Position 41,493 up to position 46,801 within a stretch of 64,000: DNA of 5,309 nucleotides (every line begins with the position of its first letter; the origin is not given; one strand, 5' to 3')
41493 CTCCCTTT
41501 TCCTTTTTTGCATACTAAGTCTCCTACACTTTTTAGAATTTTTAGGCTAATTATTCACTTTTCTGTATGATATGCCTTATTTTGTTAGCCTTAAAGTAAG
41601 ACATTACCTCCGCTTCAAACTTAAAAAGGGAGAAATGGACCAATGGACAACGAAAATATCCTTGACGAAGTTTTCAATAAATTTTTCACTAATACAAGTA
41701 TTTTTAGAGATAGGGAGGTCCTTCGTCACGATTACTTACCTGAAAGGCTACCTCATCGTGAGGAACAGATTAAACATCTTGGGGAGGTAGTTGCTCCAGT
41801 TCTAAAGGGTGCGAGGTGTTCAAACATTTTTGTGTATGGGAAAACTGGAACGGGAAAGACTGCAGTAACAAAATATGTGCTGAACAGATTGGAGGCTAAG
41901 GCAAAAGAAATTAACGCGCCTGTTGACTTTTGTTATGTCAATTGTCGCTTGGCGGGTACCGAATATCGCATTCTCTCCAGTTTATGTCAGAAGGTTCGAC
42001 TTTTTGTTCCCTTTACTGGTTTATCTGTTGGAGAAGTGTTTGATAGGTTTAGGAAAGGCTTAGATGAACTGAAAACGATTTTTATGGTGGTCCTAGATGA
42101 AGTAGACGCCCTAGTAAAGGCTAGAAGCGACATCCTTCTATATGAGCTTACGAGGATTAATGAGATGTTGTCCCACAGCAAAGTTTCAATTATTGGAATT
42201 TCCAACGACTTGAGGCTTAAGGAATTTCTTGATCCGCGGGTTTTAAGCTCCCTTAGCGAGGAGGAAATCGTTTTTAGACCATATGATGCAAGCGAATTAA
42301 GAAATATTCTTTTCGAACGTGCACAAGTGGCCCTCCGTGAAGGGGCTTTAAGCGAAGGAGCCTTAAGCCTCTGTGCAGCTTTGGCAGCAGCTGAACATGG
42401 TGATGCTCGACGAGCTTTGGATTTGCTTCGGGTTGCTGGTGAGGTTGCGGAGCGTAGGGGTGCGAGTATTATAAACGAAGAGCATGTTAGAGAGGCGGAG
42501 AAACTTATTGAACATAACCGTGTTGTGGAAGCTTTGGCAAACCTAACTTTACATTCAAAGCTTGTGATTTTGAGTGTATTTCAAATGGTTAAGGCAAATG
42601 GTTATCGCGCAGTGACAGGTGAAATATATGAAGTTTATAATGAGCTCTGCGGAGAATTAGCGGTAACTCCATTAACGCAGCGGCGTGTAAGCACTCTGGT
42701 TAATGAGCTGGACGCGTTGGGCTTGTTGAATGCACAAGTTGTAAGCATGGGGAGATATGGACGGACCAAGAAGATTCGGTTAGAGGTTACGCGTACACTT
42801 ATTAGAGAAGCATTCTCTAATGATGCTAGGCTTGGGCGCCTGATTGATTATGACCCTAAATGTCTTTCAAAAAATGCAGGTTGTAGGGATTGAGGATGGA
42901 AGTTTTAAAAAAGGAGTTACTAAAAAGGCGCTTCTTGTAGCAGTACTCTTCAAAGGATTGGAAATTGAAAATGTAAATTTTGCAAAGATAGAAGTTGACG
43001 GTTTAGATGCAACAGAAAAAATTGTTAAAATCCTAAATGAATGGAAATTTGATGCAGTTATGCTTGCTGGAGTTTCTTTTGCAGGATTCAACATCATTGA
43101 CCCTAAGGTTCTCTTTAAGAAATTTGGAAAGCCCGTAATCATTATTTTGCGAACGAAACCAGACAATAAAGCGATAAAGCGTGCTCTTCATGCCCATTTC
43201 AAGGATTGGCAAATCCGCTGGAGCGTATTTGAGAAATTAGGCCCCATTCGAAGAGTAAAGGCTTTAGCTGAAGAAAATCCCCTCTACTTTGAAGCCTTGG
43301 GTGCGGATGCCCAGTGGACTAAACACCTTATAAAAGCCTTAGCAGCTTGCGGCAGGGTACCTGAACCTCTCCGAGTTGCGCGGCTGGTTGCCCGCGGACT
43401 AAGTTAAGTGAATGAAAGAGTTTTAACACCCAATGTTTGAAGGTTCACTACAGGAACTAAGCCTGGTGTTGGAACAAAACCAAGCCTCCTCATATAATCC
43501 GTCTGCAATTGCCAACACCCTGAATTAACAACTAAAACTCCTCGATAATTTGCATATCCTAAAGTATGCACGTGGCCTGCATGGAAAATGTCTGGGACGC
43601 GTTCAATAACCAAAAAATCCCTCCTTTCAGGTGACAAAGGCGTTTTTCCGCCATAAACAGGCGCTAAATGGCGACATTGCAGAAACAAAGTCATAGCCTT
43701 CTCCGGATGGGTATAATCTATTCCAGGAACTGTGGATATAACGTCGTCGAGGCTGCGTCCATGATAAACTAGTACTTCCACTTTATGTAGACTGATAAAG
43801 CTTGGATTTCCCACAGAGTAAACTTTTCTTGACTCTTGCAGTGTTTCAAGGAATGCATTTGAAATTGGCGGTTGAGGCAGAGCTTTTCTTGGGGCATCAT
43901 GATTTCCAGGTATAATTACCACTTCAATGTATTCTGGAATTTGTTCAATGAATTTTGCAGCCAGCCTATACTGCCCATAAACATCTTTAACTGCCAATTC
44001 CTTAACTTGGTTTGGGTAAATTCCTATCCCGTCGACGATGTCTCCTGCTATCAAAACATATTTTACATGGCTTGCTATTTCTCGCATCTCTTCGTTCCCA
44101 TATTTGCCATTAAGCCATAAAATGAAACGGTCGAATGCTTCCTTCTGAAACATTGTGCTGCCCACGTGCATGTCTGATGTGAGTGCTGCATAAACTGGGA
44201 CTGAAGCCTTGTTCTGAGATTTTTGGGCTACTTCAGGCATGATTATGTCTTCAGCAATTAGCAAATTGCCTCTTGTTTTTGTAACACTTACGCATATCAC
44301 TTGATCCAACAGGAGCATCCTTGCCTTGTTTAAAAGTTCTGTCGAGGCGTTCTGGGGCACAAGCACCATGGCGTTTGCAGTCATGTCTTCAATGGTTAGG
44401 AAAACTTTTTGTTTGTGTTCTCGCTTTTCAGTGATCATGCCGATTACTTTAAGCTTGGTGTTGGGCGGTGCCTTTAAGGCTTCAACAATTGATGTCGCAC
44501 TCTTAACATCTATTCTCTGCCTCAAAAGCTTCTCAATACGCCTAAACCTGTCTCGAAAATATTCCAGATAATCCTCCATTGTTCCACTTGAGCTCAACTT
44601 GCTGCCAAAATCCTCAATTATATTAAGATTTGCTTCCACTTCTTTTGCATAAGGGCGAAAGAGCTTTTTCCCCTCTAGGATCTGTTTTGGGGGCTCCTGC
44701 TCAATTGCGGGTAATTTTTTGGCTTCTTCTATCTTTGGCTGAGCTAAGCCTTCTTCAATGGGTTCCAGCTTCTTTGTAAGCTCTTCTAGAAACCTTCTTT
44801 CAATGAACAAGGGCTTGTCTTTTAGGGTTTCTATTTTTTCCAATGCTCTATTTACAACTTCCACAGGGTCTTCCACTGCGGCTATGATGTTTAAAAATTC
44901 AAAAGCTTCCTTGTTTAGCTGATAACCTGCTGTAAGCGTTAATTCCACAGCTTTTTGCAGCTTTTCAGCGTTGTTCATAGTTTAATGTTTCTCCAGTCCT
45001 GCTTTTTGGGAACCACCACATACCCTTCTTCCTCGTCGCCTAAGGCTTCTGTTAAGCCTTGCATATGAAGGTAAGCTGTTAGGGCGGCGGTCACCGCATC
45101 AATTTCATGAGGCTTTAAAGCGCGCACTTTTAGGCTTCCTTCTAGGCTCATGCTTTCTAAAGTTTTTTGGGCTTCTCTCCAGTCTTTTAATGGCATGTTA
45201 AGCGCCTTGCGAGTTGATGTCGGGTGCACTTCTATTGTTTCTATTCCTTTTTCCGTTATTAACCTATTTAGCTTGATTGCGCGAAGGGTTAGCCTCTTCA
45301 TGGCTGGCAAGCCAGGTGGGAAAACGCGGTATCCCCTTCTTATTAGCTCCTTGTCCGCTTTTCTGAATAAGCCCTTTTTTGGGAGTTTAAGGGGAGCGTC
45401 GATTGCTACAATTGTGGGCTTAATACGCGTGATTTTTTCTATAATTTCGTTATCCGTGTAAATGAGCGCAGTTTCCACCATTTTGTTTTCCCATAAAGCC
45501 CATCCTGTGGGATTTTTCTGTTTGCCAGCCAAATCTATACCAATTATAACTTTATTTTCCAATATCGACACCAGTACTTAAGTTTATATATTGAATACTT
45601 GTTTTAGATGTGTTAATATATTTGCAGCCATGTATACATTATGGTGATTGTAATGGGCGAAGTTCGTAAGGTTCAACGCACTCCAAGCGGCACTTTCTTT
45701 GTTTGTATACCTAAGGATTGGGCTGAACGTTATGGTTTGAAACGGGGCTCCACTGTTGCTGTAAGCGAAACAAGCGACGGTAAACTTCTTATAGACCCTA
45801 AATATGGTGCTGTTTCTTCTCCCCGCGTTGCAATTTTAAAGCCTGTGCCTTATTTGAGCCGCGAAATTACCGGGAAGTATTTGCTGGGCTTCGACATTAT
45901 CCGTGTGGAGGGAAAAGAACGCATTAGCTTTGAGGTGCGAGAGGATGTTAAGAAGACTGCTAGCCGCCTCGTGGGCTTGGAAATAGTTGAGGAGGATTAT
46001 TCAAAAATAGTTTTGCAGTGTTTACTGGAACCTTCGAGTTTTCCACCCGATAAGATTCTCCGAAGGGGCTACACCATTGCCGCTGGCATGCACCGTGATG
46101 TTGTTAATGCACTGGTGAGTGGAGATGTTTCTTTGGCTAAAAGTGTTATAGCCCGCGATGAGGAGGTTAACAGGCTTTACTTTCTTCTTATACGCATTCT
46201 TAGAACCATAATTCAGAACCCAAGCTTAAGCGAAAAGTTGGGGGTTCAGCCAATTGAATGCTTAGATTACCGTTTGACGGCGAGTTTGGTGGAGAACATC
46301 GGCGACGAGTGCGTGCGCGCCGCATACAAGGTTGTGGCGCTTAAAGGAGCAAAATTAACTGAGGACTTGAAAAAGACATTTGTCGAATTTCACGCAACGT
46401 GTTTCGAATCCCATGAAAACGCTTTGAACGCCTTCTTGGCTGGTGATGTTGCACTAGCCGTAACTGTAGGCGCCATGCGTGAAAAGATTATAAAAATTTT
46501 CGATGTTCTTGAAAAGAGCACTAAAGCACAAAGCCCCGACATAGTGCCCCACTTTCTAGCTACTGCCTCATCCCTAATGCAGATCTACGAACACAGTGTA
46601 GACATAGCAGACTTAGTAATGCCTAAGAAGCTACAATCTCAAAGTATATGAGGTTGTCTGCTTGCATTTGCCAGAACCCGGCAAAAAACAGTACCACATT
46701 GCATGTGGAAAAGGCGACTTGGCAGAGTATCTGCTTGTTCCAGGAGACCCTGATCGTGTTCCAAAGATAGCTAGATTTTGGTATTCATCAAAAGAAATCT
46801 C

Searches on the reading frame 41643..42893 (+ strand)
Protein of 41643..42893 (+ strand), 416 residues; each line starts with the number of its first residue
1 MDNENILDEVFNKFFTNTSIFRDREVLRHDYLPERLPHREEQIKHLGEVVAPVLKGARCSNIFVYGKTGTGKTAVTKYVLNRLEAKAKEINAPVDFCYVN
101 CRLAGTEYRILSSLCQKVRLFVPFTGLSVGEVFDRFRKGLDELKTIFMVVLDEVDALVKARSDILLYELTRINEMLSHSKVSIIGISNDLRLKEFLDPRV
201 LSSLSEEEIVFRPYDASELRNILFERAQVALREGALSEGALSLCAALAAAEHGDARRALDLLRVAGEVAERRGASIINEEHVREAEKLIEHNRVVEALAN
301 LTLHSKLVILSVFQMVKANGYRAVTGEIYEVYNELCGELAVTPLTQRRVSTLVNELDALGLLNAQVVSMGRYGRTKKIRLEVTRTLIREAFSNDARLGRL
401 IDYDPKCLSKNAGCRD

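Call 3: search_protein_families(library=pfam, proteins=[window:41643-42893:+], max_evalue=0.1)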
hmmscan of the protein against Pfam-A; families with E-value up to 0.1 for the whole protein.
window:41643-42893:+ (416 aa): 22 families
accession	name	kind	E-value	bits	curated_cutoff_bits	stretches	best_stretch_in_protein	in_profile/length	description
PF09079.17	Cdc6_C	-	8.8e-28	96.6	25.1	1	296-390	1-96/96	CDC6, C terminal winged helix domain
PF22703.2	Cdc6_lid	-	3.2e-25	88.2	27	1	220-286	1-67/68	Cdc6 AAA+ ATPase-type lid domain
PF13401.12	AAA_22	-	2.8e-11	44.3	27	1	59-184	5-119/130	AAA domain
PF13191.12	AAA_16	-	1.6e-09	38.9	32.6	1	35-175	1-161/167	AAA ATPase domain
PF00004.35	AAA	-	4.1e-09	37.4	21.2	1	63-202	2-120/131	ATPase family associated with various cellular activities (AAA)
PF22606.2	Cdc6-ORC-like_ATPase_lid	-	2.2e-07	31.1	27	1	214-270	1-57/60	Cdc6/ORC-like, ATPase lid domain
PF05621.17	TniB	-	2e-05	24.6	22.4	1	52-186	28-160/189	Bacterial TniB protein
PF01637.24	ATPase_2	-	4.7e-05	23.8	33.2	1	39-180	4-146/225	ATPase domain predominantly from Archaea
PF00270.35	DEAD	-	0.00022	21.5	26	0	50-79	8-34/167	DEAD/DEAH box helicase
PF05673.19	DUF815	-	0.00042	20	23.8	1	35-86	29-80/249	Protein of unknown function (DUF815)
PF02367.23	TsaE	-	0.0012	19.2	26.6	1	39-93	3-54/128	Threonylcarbamoyl adenosine biosynthesis protein TsaE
PF00225.29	Kinesin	-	0.0019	17.7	29.3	1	44-73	61-89/327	Kinesin motor domain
PF09848.15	SLFN-g3_helicase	-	0.0027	17.5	24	1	62-184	4-119/354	Schlafen group 3, DNA/RNA helicase domain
PF05970.20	PIF1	-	0.0029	17.7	25.9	1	40-89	4-52/223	PIF1-like helicase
PF16193.11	AAA_assoc_2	-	0.0034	18.1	34.3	1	244-285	12-54/81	AAA C-terminal domain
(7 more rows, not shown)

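Call 4: search_protein_families(library=ncbifam, proteins=[window:41643-42893:+], max_evalue=0.1)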
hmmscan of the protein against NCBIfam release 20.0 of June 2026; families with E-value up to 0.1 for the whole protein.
window:41643-42893:+ (416 aa): 22 families
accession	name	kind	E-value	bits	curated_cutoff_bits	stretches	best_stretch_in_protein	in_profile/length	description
NF001625.0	PRK00411.1-3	equivalog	6e-152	506.1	501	1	4-406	4-408/415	ORC1-type DNA replication protein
TIGR02928.1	TIGR02928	subfamily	2.5e-130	434.6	181.3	1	20-380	1-366/366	orc1/cdc6 family replication initiation protein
NF001623.0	PRK00411.1-1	equivalog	1.1e-67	228.6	311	1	10-383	7-390/411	ORC1-type DNA replication protein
NF001624.0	PRK00411.1-2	subfamily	5.2e-67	226.3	354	1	18-390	11-371/374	ORC1-type DNA replication protein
NF001626.0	PRK00411.1-5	equivalog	5.7e-55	186.6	417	1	17-384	13-367/374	ORC1-type DNA replication protein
NF047389.1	ATPase_Sll1717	subfamily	0.00026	20.2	75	0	61-85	31-53/454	P-loop ATPase, Sll1717 family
NF042959.1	IteA_antiphage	equivalog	0.0013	17.9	510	0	59-84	125-150/367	anti-phage ATPase IteA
NF038308.1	RNA_repair_RtcR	equivalog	0.0037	16.2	650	1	7-101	153-243/530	RNA repair transcriptional activator RtcR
NF000868.0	PRK00080.1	equivalog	0.0045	15.9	282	0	54-94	46-86/330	Holliday junction branch migration DNA helicase RuvB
NF003229.0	PRK04195.1-5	equivalog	0.0055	15.5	280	0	60-92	45-77/413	replication factor C large subunit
TIGR02397.1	dnaX_nterm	equivalog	0.014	14.6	250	0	55-101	31-77/355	DNA polymerase III subunit gamma/tau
TIGR01618.1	phage_P_loop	hypoth_equivalog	0.016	14.9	138.75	1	60-79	13-32/220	phage nucleotide-binding protein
TIGR03689.1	pup_AAA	equivalog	0.018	13.7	504.75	1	62-162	219-306/512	proteasome ATPase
NF009067.0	PRK12402.1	equivalog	0.019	13.9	317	0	57-86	34-63/340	replication factor C small subunit 2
TIGR00764.1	lon_rel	equivalog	0.028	13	516.6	1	260-290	362-392/608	ATP-dependent protease LonB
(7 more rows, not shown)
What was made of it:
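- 41643..42893 (+): orc1/cdc6 initiator gene, divergent from the operon. NCBIfam NF001625 scores 506 bits against a cut-off of 501 (call 4).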

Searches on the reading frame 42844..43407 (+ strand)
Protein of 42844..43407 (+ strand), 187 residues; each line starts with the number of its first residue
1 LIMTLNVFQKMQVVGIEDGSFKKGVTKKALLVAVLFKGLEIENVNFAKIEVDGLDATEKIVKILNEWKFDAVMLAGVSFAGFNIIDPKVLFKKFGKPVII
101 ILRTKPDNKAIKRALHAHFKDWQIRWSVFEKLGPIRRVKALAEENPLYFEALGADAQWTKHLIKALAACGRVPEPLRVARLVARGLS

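Call 3: search_protein_families(library=pfam, proteins=[window:42844-43407:+], max_evalue=0.1)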
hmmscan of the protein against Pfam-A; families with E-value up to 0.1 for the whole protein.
window:42844-43407:+ (187 aa): 1 family
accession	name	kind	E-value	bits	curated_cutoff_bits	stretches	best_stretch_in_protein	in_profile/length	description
PF01949.23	Endo_dU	-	2.7e-50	170.7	32.7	1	10-186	2-181/182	Endonuclease dU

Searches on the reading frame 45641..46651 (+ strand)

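Call 83: search_protein_families(library=pfam, proteins=[window:45641-46651:+], max_evalue=0.00001)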
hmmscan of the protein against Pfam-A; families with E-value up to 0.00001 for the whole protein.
window:45641-46651:+ (336 aa): 2 families
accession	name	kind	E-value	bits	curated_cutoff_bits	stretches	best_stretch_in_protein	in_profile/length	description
PF01895.24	PhoU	-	2.6e-18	66.6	23.5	1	144-229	5-87/89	PhoU domain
PF04014.23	MazE_antitoxin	-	1.2e-06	28.8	24.7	1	19-54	8-43/48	Antidote-toxin recognition MazE, bacterial antitoxin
